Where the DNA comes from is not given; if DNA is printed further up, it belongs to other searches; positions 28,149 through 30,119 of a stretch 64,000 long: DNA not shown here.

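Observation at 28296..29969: NuoF-like partner of formate dehydrogenase with eroded flavin/NADH motifs and a ferredoxin module inserted in the fold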

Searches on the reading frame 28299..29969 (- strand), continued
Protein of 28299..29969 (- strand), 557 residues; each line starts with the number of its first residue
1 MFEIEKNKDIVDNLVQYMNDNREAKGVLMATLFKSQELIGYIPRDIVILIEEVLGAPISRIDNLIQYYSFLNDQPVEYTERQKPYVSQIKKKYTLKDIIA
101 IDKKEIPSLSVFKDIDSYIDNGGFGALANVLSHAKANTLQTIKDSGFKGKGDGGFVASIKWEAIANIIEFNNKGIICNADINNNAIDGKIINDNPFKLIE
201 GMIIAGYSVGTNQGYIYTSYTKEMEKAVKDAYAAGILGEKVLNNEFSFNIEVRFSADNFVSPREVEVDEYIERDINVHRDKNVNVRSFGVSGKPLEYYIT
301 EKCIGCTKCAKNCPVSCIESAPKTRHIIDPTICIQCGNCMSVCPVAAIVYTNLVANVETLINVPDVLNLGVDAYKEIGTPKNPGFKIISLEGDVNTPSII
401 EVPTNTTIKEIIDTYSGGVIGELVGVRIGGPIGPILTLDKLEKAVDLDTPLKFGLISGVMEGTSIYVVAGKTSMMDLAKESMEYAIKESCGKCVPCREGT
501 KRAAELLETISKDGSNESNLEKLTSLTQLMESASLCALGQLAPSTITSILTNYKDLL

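Call 10: find_homologous_proteins(query=window:28299-29969:-, max_evalue=0.00001)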
Query window:28299-29969:- (557 aa): 7901 proteins with E <= 0.00001 among 8000 candidates; the best 120 are listed.
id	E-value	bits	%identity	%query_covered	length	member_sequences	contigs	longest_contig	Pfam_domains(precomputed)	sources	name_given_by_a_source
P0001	0.0e+0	1239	100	100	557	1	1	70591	PF14697.12,PF12837.13,PF01257.26,PF13484.12,PF12838.13,PF10589.15,PF12797.13,PF00037.33,PF01512.23,PF13237.12,PF13183.12,PF13187.12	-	-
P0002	5.4e-293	990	79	100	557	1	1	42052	PF14697.12,PF10589.15,PF12797.13,PF12837.13,PF00037.33,PF13484.12,PF12838.13,PF01512.23,PF13237.12,PF13183.12,PF13187.12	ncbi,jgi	-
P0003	1.8e-283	959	76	100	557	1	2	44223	PF14697.12,PF12837.13,PF01257.26,PF13484.12,PF12838.13,PF10589.15,PF12797.13,PF00037.33,PF01512.23,PF13237.12,PF13183.12,PF13187.12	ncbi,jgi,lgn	-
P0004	2.6e-280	949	75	100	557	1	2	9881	PF14697.12,PF12837.13,PF01257.26,PF13484.12,PF12838.13,PF10589.15,PF12797.13,PF00037.33,PF01512.23,PF13237.12,PF13183.12,PF13187.12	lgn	-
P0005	3.1e-280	948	74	100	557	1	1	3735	PF14697.12,PF12837.13,PF01257.26,PF13484.12,PF12838.13,PF10589.15,PF12797.13,PF00037.33,PF01512.23,PF13237.12,PF13183.12,PF13187.12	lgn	-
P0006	8.1e-278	940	73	100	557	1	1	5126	PF14697.12,PF10589.15,PF12797.13,PF12837.13,PF00037.33,PF01257.26,PF13484.12,PF12838.13,PF01512.23,PF13237.12,PF13187.12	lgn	-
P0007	1.6e-277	939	73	100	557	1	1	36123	PF14697.12,PF10589.15,PF12797.13,PF12837.13,PF00037.33,PF01257.26,PF13484.12,PF12838.13,PF01512.23,PF13237.12,PF13187.12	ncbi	-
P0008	4.6e-276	935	73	100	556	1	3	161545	PF14697.12,PF12837.13,PF01257.26,PF13484.12,PF12838.13,PF10589.15,PF12797.13,PF00037.33,PF01512.23,PF13237.12,PF13183.12,PF13187.12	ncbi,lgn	-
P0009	9.3e-276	934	72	100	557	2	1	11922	PF14697.12,PF12837.13,PF01257.26,PF13484.12,PF12838.13,PF10589.15,PF12797.13,PF00037.33,PF01512.23,PF13237.12,PF13183.12,PF13187.12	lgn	-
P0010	2.2e-273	926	72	100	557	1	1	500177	PF14697.12,PF12837.13,PF01257.26,PF13484.12,PF12838.13,PF10589.15,PF12797.13,PF00037.33,PF01512.23,PF13237.12,PF13183.12,PF13187.12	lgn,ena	-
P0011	2.1e-272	922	72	100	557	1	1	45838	PF14697.12,PF10589.15,PF12797.13,PF12837.13,PF00037.33,PF01257.26,PF13484.12,PF12838.13,PF01512.23,PF13237.12,PF13187.12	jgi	jgi:NADH:ubiquinone oxidoreductase subunit F (NADH-binding)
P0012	2.6e-272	922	73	100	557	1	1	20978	PF14697.12,PF10589.15,PF12797.13,PF12837.13,PF00037.33,PF01257.26,PF13484.12,PF12838.13,PF01512.23,PF13237.12,PF13187.12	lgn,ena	-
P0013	4.4e-272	921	71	100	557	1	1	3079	PF14697.12,PF12837.13,PF01257.26,PF13484.12,PF12838.13,PF10589.15,PF12797.13,PF00037.33,PF01512.23,PF13237.12,PF13183.12,PF13187.12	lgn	-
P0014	4.5e-272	921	72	100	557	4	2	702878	PF14697.12,PF12837.13,PF01257.26,PF13484.12,PF12838.13,PF10589.15,PF12797.13,PF00037.33,PF01512.23,PF13237.12,PF13183.12,PF13187.12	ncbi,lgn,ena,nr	ncbi:MAG: NADH-quinone oxidoreductase subunit F [Fusobacteria bacterium]|nr:MAG: NADH-quinone oxidor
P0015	2.9e-271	919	71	100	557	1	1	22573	PF14697.12,PF10589.15,PF12797.13,PF12837.13,PF00037.33,PF01257.26,PF13484.12,PF12838.13,PF01512.23,PF13237.12,PF13187.12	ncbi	-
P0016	1.1e-261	887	70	100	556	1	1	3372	PF14697.12,PF12837.13,PF01257.26,PF13484.12,PF12838.13,PF10589.15,PF12797.13,PF00037.33,PF01512.23,PF13237.12,PF13183.12,PF13187.12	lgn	-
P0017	2.4e-247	840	76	87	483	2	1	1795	PF14697.12,PF12797.13,PF12837.13,PF00037.33,PF01257.26,PF13484.12,PF12838.13,PF01512.23,PF13237.12,PF13183.12,PF13187.12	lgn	-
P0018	1.3e-228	778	61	100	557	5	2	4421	PF14697.12,PF10589.15,PF12797.13,PF12837.13,PF00037.33,PF01257.26,PF12838.13,PF01512.23,PF13237.12,PF13183.12,PF13187.12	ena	-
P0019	6.1e-223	759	60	100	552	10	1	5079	PF14697.12,PF10589.15,PF12797.13,PF12837.13,PF00037.33,PF01257.26,PF12838.13,PF01512.23,PF13237.12,PF13183.12,PF13187.12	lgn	-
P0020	2.2e-221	754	60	100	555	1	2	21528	PF14697.12,PF12837.13,PF01257.26,PF13484.12,PF12838.13,PF10589.15,PF12797.13,PF00037.33,PF01512.23,PF13237.12,PF13183.12,PF13187.12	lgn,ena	-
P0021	1.3e-220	752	58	100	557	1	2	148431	PF14697.12,PF10589.15,PF12797.13,PF12837.13,PF00037.33,PF01257.26,PF12838.13,PF01512.23,PF13237.12,PF13183.12,PF13187.12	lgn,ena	-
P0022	1.3e-219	748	60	98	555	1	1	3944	PF14697.12,PF12837.13,PF01257.26,PF13484.12,PF12838.13,PF10589.15,PF12797.13,PF00037.33,PF01512.23,PF13237.12,PF13183.12,PF13187.12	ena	-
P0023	5.5e-218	743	58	100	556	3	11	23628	PF14697.12,PF12837.13,PF01257.26,PF13484.12,PF12838.13,PF10589.15,PF12797.13,PF00037.33,PF01512.23,PF13237.12,PF13183.12,PF13187.12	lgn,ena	-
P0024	6.8e-216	736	58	100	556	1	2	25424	PF14697.12,PF10589.15,PF12797.13,PF00037.33,PF01257.26,PF13484.12,PF12838.13,PF01512.23,PF13237.12,PF13183.12,PF13187.12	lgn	-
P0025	5.4e-214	730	58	100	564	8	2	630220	PF14697.12,PF10589.15,PF12797.13,PF12837.13,PF00037.33,PF01257.26,PF13484.12,PF12838.13,PF01512.23,PF13237.12,PF13187.12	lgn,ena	-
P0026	3.5e-213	727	58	100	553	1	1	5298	PF14697.12,PF12837.13,PF01257.26,PF13484.12,PF12838.13,PF10589.15,PF12797.13,PF00037.33,PF01512.23,PF13237.12,PF13183.12,PF13187.12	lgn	-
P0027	1.5e-205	702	57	100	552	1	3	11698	PF14697.12,PF12837.13,PF01257.26,PF13484.12,PF12838.13,PF10589.15,PF12797.13,PF00037.33,PF01512.23,PF13237.12,PF13183.12,PF13187.12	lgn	-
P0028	1.2e-86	309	32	80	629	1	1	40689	PF14697.12,PF06999.18,PF10589.15,PF12797.13,PF12837.13,PF00037.33,PF01257.26,PF12838.13,PF01512.23,PF13237.12,PF13187.12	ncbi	-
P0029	1.7e-86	309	36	37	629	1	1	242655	PF14697.12,PF10531.16,PF10589.15,PF12797.13,PF12837.13,PF00037.33,PF01257.26,PF12838.13,PF01512.23,PF13237.12,PF13187.12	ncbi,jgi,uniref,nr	ncbi:NADH-quinone oxidoreductase subunit NuoF [Tissierella sp.]|uniref:NADH-quinone oxidoreductase s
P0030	2.0e-86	309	36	37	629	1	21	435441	PF14697.12,PF10531.16,PF10589.15,PF12797.13,PF12837.13,PF00037.33,PF01257.26,PF12838.13,PF01512.23,PF13237.12,PF13187.12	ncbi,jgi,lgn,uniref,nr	ncbi:NADH-quinone oxidoreductase subunit NuoF [Tissierella praeacuta]|uniref:NADH-quinone oxidoreduc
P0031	2.0e-86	309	36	37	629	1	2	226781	PF14697.12,PF10531.16,PF10589.15,PF12797.13,PF12837.13,PF00037.33,PF01257.26,PF12838.13,PF01512.23,PF13237.12,PF13187.12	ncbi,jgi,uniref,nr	ncbi:NADH-quinone oxidoreductase subunit NuoF [Tissierella praeacuta]|uniref:NADH-quinone oxidoreduc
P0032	2.7e-86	308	38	37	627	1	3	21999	PF14697.12,PF10531.16,PF10589.15,PF12797.13,PF00037.33,PF01257.26,PF12838.13,PF01512.23,PF13237.12,PF13187.12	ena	-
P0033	2.7e-86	308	36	37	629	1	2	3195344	PF14697.12,PF10531.16,PF10589.15,PF12797.13,PF12837.13,PF00037.33,PF01257.26,PF12838.13,PF01512.23,PF13237.12,PF13187.12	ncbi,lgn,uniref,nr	ncbi:NAD(P)-dependent iron-only hydrogenase diaphorase component flavoprotein [Tissierella praeacuta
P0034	5.6e-86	307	36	37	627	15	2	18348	PF14697.12,PF10531.16,PF10589.15,PF12797.13,PF00037.33,PF01257.26,PF12838.13,PF01512.23,PF13237.12,PF13187.12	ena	-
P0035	7.6e-86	307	37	36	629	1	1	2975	PF14697.12,PF10589.15,PF12797.13,PF12837.13,PF00037.33,PF01257.26,PF12838.13,PF01512.23,PF13237.12,PF13187.12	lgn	-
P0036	8.5e-86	307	37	36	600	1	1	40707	PF14697.12,PF10589.15,PF12797.13,PF12837.13,PF00037.33,PF01257.26,PF12838.13,PF01512.23,PF13237.12,PF13187.12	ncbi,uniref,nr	ncbi:NADH-quinone oxidoreductase subunit NuoF [Tissierella carlieri]|uniref:NADH-quinone oxidoreduct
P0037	1.1e-85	306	37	36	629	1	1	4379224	PF14697.12,PF10589.15,PF12797.13,PF12837.13,PF00037.33,PF01257.26,PF12838.13,PF01512.23,PF13237.12,PF13187.12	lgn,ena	-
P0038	1.1e-85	306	37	36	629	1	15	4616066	PF14697.12,PF10589.15,PF12797.13,PF12837.13,PF00037.33,PF01257.26,PF12838.13,PF01512.23,PF13237.12,PF13187.12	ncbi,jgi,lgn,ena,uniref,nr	ncbi:NADH-quinone oxidoreductase subunit NuoF [Tissierella carlieri]|jgi:NADH:ubiquinone oxidoreduct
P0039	1.4e-85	306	37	36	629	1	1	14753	PF14697.12,PF10531.16,PF10589.15,PF12797.13,PF12837.13,PF00037.33,PF01257.26,PF12838.13,PF01512.23,PF13237.12,PF13187.12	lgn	-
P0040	1.6e-85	306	32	79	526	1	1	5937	PF14697.12,PF10589.15,PF12797.13,PF12837.13,PF00037.33,PF12838.13,PF01512.23,PF13237.12,PF13187.12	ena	-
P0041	1.7e-85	306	37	36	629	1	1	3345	PF14697.12,PF10589.15,PF12797.13,PF12837.13,PF00037.33,PF01257.26,PF12838.13,PF01512.23,PF13237.12,PF13187.12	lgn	-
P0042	2.2e-85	305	37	36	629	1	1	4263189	PF14697.12,PF10589.15,PF12797.13,PF12837.13,PF00037.33,PF01257.26,PF12838.13,PF01512.23,PF13237.12,PF13187.12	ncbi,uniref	ncbi:NADH-ubiquinone oxidoreductase-F iron-sulfur binding region domain-containing protein [Tissiere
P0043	1.3e-84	303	39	36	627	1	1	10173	PF14697.12,PF10531.16,PF10589.15,PF12797.13,PF00037.33,PF01257.26,PF12838.13,PF01512.23,PF13237.12,PF13187.12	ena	-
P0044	1.9e-84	302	38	36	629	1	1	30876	PF14697.12,PF06999.18,PF10589.15,PF12797.13,PF12837.13,PF00037.33,PF01257.26,PF12838.13,PF01512.23,PF13237.12,PF13187.12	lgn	-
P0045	1.9e-84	302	38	37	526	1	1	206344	PF14697.12,PF10589.15,PF12797.13,PF12837.13,PF00037.33,PF12838.13,PF01512.23,PF13237.12,PF13187.12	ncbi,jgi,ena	-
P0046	3.3e-84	301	38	36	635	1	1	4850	PF14697.12,PF10531.16,PF10589.15,PF12797.13,PF12837.13,PF00037.33,PF01257.26,PF12838.13,PF01512.23,PF13237.12,PF13187.12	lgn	-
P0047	4.2e-84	301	32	80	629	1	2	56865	PF14697.12,PF06999.18,PF10589.15,PF12797.13,PF12837.13,PF00037.33,PF01257.26,PF12838.13,PF01512.23,PF13237.12,PF13187.12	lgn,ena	-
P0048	5.1e-84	301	39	36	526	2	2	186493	PF14697.12,PF10531.16,PF10589.15,PF12797.13,PF12837.13,PF00037.33,PF22461.3,PF12838.13,PF01512.23,PF13237.12,PF13187.12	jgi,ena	jgi:NADH:ubiquinone oxidoreductase subunit F (NADH-binding)/NAD-dependent dihydropyrimidine dehydrog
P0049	6.4e-84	300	39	36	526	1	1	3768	PF14697.12,PF10531.16,PF10589.15,PF12797.13,PF12837.13,PF00037.33,PF22461.3,PF12838.13,PF01512.23,PF13237.12,PF13187.12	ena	-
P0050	8.8e-84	300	39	36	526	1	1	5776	PF14697.12,PF10531.16,PF10589.15,PF12797.13,PF12837.13,PF00037.33,PF22461.3,PF12838.13,PF01512.23,PF13237.12,PF13187.12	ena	-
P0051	1.5e-83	299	38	37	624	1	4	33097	PF14697.12,PF10531.16,PF10589.15,PF12797.13,PF12837.13,PF00037.33,PF01257.26,PF12838.13,PF01512.23,PF13237.12,PF13187.12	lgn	-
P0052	2.1e-83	299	33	79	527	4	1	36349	PF14697.12,PF10531.16,PF10589.15,PF12797.13,PF12837.13,PF00037.33,PF22461.3,PF12838.13,PF01512.23,PF13237.12,PF13187.12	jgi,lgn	-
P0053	2.9e-83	298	39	37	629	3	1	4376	PF14697.12,PF10531.16,PF10589.15,PF12797.13,PF12837.13,PF00037.33,PF01257.26,PF12838.13,PF01512.23,PF13237.12,PF13187.12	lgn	-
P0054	4.7e-83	298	39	36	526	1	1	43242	PF14697.12,PF10531.16,PF10589.15,PF12797.13,PF12837.13,PF00037.33,PF22461.3,PF12838.13,PF01512.23,PF13237.12,PF13187.12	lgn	-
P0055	7.2e-83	297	36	37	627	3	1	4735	PF14697.12,PF10589.15,PF12797.13,PF12837.13,PF00037.33,PF01257.26,PF12838.13,PF01512.23,PF13237.12,PF13187.12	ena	-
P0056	1.4e-82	296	37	36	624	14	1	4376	PF14697.12,PF10531.16,PF10589.15,PF12797.13,PF00037.33,PF12838.13,PF01512.23,PF13237.12,PF13187.12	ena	-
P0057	1.4e-82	296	32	80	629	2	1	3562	PF14697.12,PF06999.18,PF10589.15,PF12797.13,PF12837.13,PF00037.33,PF01257.26,PF12838.13,PF01512.23,PF13237.12,PF13187.12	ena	-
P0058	2.1e-82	295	31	80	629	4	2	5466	PF14697.12,PF06999.18,PF10589.15,PF12797.13,PF12837.13,PF00037.33,PF01257.26,PF12838.13,PF01512.23,PF13237.12,PF13187.12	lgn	-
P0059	2.2e-82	295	30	88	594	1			PF14697.12,PF10589.15,PF12797.13,PF12837.13,PF00037.33,PF01257.26,PF12838.13,PF01512.23,PF13237.12,PF13187.12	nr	nr:NADH-quinone oxidoreductase subunit NuoF [Tissierella simiarum]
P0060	2.3e-82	295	40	37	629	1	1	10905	PF14697.12,PF06999.18,PF10589.15,PF12797.13,PF12837.13,PF00037.33,PF01257.26,PF12838.13,PF01512.23,PF13237.12,PF13187.12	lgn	-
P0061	2.5e-82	295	30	88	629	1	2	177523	PF14697.12,PF10589.15,PF12797.13,PF12837.13,PF00037.33,PF01257.26,PF12838.13,PF01512.23,PF13237.12,PF13187.12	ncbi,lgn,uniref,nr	ncbi:NADH-quinone oxidoreductase subunit NuoF [Tissierella sp. MSJ-40]|uniref:NADH-quinone oxidoredu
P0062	4.1e-82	295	31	88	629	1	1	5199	PF14697.12,PF10589.15,PF12797.13,PF12837.13,PF00037.33,PF01257.26,PF12838.13,PF01512.23,PF13237.12,PF13187.12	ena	-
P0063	5.3e-82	294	37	36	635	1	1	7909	PF14697.12,PF10531.16,PF10589.15,PF12797.13,PF12837.13,PF00037.33,PF01257.26,PF12838.13,PF01512.23,PF13237.12,PF13187.12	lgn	-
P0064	6.1e-82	294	32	79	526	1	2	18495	PF14697.12,PF10589.15,PF12797.13,PF12837.13,PF00037.33,PF12838.13,PF01512.23,PF13237.12,PF13187.12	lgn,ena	-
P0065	9.4e-82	293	38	37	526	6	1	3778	PF14697.12,PF10589.15,PF12797.13,PF12837.13,PF00037.33,PF12838.13,PF01512.23,PF13237.12,PF13187.12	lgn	-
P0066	1.6e-81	293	31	88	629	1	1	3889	PF14697.12,PF10589.15,PF12797.13,PF12837.13,PF00037.33,PF01257.26,PF12838.13,PF01512.23,PF13237.12,PF13187.12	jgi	jgi:NADH-quinone oxidoreductase subunit F/NADP-reducing hydrogenase subunit HndC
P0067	3.8e-81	291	32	84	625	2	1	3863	PF14697.12,PF10531.16,PF10589.15,PF12797.13,PF12837.13,PF00037.33,PF12838.13,PF01512.23,PF13237.12,PF13187.12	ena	-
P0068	4.5e-81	291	30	88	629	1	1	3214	PF14697.12,PF10589.15,PF12797.13,PF12837.13,PF00037.33,PF01257.26,PF12838.13,PF01512.23,PF13237.12,PF13187.12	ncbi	-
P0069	4.9e-81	291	38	37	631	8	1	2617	PF14697.12,PF10531.16,PF10589.15,PF12797.13,PF12837.13,PF00037.33,PF01257.26,PF12838.13,PF01512.23,PF13237.12,PF13187.12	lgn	-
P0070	7.8e-81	290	39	36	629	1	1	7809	PF14697.12,PF10531.16,PF10589.15,PF12797.13,PF12837.13,PF00037.33,PF01257.26,PF12838.13,PF01512.23,PF13237.12,PF13187.12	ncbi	-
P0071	1.3e-80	290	32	79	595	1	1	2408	PF14697.12,PF10531.16,PF10589.15,PF12797.13,PF12837.13,PF00037.33,PF01257.26,PF12838.13,PF01512.23,PF13187.12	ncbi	-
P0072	1.7e-80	289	35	37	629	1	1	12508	PF14697.12,PF10531.16,PF10589.15,PF00037.33,PF01257.26,PF12838.13,PF01512.23,PF13237.12,PF13187.12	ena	-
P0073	2.9e-80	288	32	79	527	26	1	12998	PF14697.12,PF10589.15,PF12797.13,PF12837.13,PF00037.33,PF12838.13,PF01512.23,PF13187.12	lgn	-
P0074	2.9e-80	288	32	80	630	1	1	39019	PF14697.12,PF10531.16,PF10589.15,PF12797.13,PF12837.13,PF00037.33,PF01257.26,PF12838.13,PF01512.23,PF13237.12,PF13187.12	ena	-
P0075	3.4e-80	288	32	80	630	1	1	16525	PF14697.12,PF12837.13,PF01257.26,PF12838.13,PF10531.16,PF10589.15,PF12797.13,PF00037.33,PF01512.23,PF13237.12,PF13183.12,PF13187.12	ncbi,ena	-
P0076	5.3e-80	288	32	80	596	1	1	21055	PF14697.12,PF10589.15,PF12797.13,PF12837.13,PF00037.33,PF01257.26,PF12838.13,PF01512.23,PF13237.12,PF13183.12,PF13187.12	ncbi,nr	ncbi:MAG: NADH-quinone oxidoreductase subunit NuoF [Tissierellia bacterium]|nr:NADH-quinone oxidored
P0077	5.3e-80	288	28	80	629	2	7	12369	PF14697.12,PF06999.18,PF01257.26,PF12838.13,PF10531.16,PF10589.15,PF12797.13,PF00037.33,PF22461.3,PF01512.23,PF13237.12,PF13187.12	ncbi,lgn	-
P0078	6.9e-80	287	32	80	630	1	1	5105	PF14697.12,PF10589.15,PF12797.13,PF12837.13,PF00037.33,PF01257.26,PF12838.13,PF01512.23,PF13237.12,PF13183.12,PF13187.12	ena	-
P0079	7.3e-80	287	31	80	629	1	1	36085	PF14697.12,PF10531.16,PF10589.15,PF12797.13,PF00037.33,PF01257.26,PF12838.13,PF01512.23,PF13237.12,PF13187.12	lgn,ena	-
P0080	7.8e-80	287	31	80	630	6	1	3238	PF14697.12,PF10589.15,PF12797.13,PF12837.13,PF00037.33,PF01257.26,PF12838.13,PF01512.23,PF13237.12,PF13187.12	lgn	-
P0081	7.8e-80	287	32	80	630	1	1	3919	PF14697.12,PF10589.15,PF12797.13,PF12837.13,PF00037.33,PF01257.26,PF12838.13,PF01512.23,PF13237.12,PF13183.12,PF13187.12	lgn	-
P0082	8.3e-80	287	31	80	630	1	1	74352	PF14697.12,PF10589.15,PF12797.13,PF12837.13,PF00037.33,PF01257.26,PF12838.13,PF01512.23,PF13237.12,PF13187.12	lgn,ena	-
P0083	9.6e-80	287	31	80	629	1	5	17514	PF14697.12,PF10531.16,PF10589.15,PF12797.13,PF00037.33,PF01257.26,PF12838.13,PF01512.23,PF13237.12,PF13187.12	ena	-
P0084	1.0e-79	287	35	37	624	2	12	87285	PF14697.12,PF10589.15,PF12797.13,PF12837.13,PF00037.33,PF01257.26,PF12838.13,PF01512.23,PF13237.12,PF13187.12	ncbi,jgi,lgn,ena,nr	ncbi:MAG: NADH-quinone oxidoreductase subunit NuoF [Tissierellia bacterium]|nr:NADH-quinone oxidored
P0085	1.2e-79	286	38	37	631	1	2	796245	PF14697.12,PF10589.15,PF12797.13,PF12837.13,PF00037.33,PF01257.26,PF12838.13,PF01512.23,PF13237.12,PF13187.12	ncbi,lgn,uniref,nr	ncbi:NADH-quinone oxidoreductase subunit NuoF [Tissierella sp.]|uniref:NADH-quinone oxidoreductase s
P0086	1.2e-79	286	31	80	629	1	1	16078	PF14697.12,PF10531.16,PF10589.15,PF12797.13,PF00037.33,PF01257.26,PF12838.13,PF01512.23,PF13237.12,PF13187.12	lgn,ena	-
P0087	1.2e-79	286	31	79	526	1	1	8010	PF14697.12,PF10531.16,PF10589.15,PF12797.13,PF12837.13,PF00037.33,PF12838.13,PF01512.23,PF13237.12,PF13187.12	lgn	-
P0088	1.2e-79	286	31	80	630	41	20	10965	PF14697.12,PF10589.15,PF12797.13,PF12837.13,PF00037.33,PF01257.26,PF12838.13,PF01512.23,PF13237.12,PF13187.12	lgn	-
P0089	1.7e-79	286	32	80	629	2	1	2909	PF14697.12,PF06999.18,PF12837.13,PF01257.26,PF12838.13,PF10531.16,PF10589.15,PF12797.13,PF00037.33,PF01512.23,PF13237.12,PF13187.12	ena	-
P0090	1.8e-79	286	31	80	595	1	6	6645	PF14697.12,PF10589.15,PF12797.13,PF00037.33,PF01257.26,PF12838.13,PF01512.23,PF13237.12,PF13187.12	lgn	-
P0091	2.4e-79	285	31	80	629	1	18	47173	PF14697.12,PF10531.16,PF10589.15,PF12797.13,PF00037.33,PF01257.26,PF12838.13,PF01512.23,PF13237.12,PF13187.12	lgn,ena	-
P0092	2.4e-79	285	31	80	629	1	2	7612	PF14697.12,PF10531.16,PF10589.15,PF12797.13,PF00037.33,PF01257.26,PF12838.13,PF01512.23,PF13237.12,PF13187.12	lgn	-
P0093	2.4e-79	285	30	80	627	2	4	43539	PF14697.12,PF10531.16,PF10589.15,PF12797.13,PF12837.13,PF00037.33,PF01257.26,PF12838.13,PF01512.23,PF13237.12,PF13187.12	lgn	-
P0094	3.1e-79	285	36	37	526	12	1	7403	PF14697.12,PF10531.16,PF10589.15,PF12797.13,PF12837.13,PF00037.33,PF12838.13,PF01512.23,PF13237.12,PF13187.12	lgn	-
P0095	3.2e-79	285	31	80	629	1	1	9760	PF14697.12,PF10531.16,PF10589.15,PF12797.13,PF00037.33,PF01257.26,PF12838.13,PF01512.23,PF13237.12,PF13187.12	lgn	-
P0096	3.3e-79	285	31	80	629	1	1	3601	PF14697.12,PF10531.16,PF10589.15,PF12797.13,PF00037.33,PF01257.26,PF12838.13,PF01512.23,PF13237.12,PF13187.12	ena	-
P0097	3.3e-79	285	36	37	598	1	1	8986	PF14697.12,PF10531.16,PF10589.15,PF12797.13,PF12837.13,PF00037.33,PF01257.26,PF12838.13,PF01512.23,PF13237.12,PF13187.12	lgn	-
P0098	3.4e-79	285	38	37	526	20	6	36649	PF14697.12,PF10531.16,PF10589.15,PF12797.13,PF12837.13,PF00037.33,PF12838.13,PF01512.23,PF13237.12,PF13187.12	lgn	-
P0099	4.0e-79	285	31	80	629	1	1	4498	PF14697.12,PF10531.16,PF10589.15,PF12797.13,PF00037.33,PF01257.26,PF12838.13,PF01512.23,PF13237.12,PF13187.12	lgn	-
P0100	4.3e-79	285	31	80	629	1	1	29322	PF14697.12,PF10531.16,PF10589.15,PF12797.13,PF00037.33,PF01257.26,PF12838.13,PF01512.23,PF13237.12,PF13187.12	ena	-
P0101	4.8e-79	284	31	80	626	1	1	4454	PF14697.12,PF10589.15,PF12797.13,PF00037.33,PF01257.26,PF12838.13,PF01512.23,PF13237.12,PF13187.12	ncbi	-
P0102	5.0e-79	284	31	80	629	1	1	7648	PF14697.12,PF10531.16,PF10589.15,PF12797.13,PF00037.33,PF01257.26,PF12838.13,PF01512.23,PF13237.12,PF13187.12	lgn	-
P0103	5.1e-79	284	32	80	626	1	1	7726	PF14697.12,PF10531.16,PF10589.15,PF12797.13,PF12837.13,PF00037.33,PF12838.13,PF01512.23,PF25160.2,PF13237.12,PF13187.12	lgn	-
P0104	5.6e-79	284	38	37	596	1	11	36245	PF14697.12,PF10531.16,PF10589.15,PF12797.13,PF12837.13,PF00037.33,PF01257.26,PF12838.13,PF01512.23,PF13237.12,PF13187.12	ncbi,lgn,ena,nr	ncbi:MAG: NADH-quinone oxidoreductase subunit NuoF [Bacilli bacterium]|nr:NADH-quinone oxidoreductas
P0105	6.6e-79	284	32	80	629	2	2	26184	PF14697.12,PF12837.13,PF01257.26,PF12838.13,PF10531.16,PF10589.15,PF12797.13,PF00037.33,PF01512.23,PF13237.12,PF13183.12,PF13187.12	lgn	-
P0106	7.1e-79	284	30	89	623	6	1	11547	PF14697.12,PF10589.15,PF12797.13,PF12837.13,PF00037.33,PF01257.26,PF12838.13,PF01512.23,PF13237.12,PF13187.12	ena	-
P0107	8.8e-79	284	31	85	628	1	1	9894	PF14697.12,PF10531.16,PF10589.15,PF12797.13,PF12837.13,PF00037.33,PF12838.13,PF01512.23,PF13237.12,PF13187.12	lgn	-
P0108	9.3e-79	283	29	80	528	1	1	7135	PF14697.12,PF10531.16,PF10589.15,PF12797.13,PF12837.13,PF00037.33,PF12838.13,PF01512.23,PF13237.12,PF13187.12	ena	-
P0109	1.0e-78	283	39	36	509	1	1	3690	PF14697.12,PF10589.15,PF12797.13,PF12837.13,PF00037.33,PF12838.13,PF01512.23,PF13237.12,PF13187.12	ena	-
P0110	1.0e-78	283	32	85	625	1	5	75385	PF14697.12,PF10531.16,PF10589.15,PF12797.13,PF12837.13,PF00037.33,PF12838.13,PF01512.23,PF13237.12,PF13183.12,PF13187.12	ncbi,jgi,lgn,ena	-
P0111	1.2e-78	283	39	37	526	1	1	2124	PF14697.12,PF10531.16,PF10589.15,PF12797.13,PF12837.13,PF00037.33,PF12838.13,PF01512.23,PF13237.12,PF13187.12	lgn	-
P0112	1.6e-78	283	32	80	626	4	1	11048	PF14697.12,PF10531.16,PF10589.15,PF12797.13,PF12837.13,PF00037.33,PF12838.13,PF01512.23,PF13237.12,PF13187.12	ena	-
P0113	1.7e-78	283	31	80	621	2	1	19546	PF14697.12,PF10589.15,PF12797.13,PF12837.13,PF00037.33,PF01257.26,PF12838.13,PF01512.23,PF13237.12,PF13187.12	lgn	-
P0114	2.0e-78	282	31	80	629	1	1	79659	PF14697.12,PF10531.16,PF10589.15,PF12797.13,PF12837.13,PF00037.33,PF01257.26,PF12838.13,PF01512.23,PF13237.12,PF13187.12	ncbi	ncbi:NADH dehydrogenase [Tepidimicrobium xylanilyticum]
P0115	2.2e-78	282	31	80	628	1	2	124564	PF14697.12,PF10531.16,PF10589.15,PF12797.13,PF12837.13,PF00037.33,PF01257.26,PF12838.13,PF01512.23,PF13237.12,PF13187.12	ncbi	ncbi:NADH-ubiquinone oxidoreductase-F iron-sulfur binding region domain-containing protein [Tepidimi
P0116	2.4e-78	282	38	37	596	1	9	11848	PF14697.12,PF10531.16,PF10589.15,PF12797.13,PF12837.13,PF00037.33,PF01257.26,PF12838.13,PF01512.23,PF13237.12,PF13187.12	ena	-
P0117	2.8e-78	282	29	80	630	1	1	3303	PF14697.12,PF10589.15,PF12797.13,PF12837.13,PF00037.33,PF01257.26,PF12838.13,PF01512.23,PF13237.12,PF13187.12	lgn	-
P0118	3.1e-78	282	31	80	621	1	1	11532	PF14697.12,PF10589.15,PF12797.13,PF12837.13,PF00037.33,PF01257.26,PF12838.13,PF01512.23,PF13237.12,PF13187.12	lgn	-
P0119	3.2e-78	282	31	87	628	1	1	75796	PF14697.12,PF10531.16,PF10589.15,PF12797.13,PF12837.13,PF00037.33,PF12838.13,PF01512.23,PF13237.12,PF13183.12,PF13187.12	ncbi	-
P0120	3.2e-78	282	40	37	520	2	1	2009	PF14697.12,PF10531.16,PF10589.15,PF12797.13,PF12837.13,PF00037.33,PF12838.13,PF01512.23,PF13237.12,PF13187.12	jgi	jgi:NADH:ubiquinone oxidoreductase subunit F (NADH-binding)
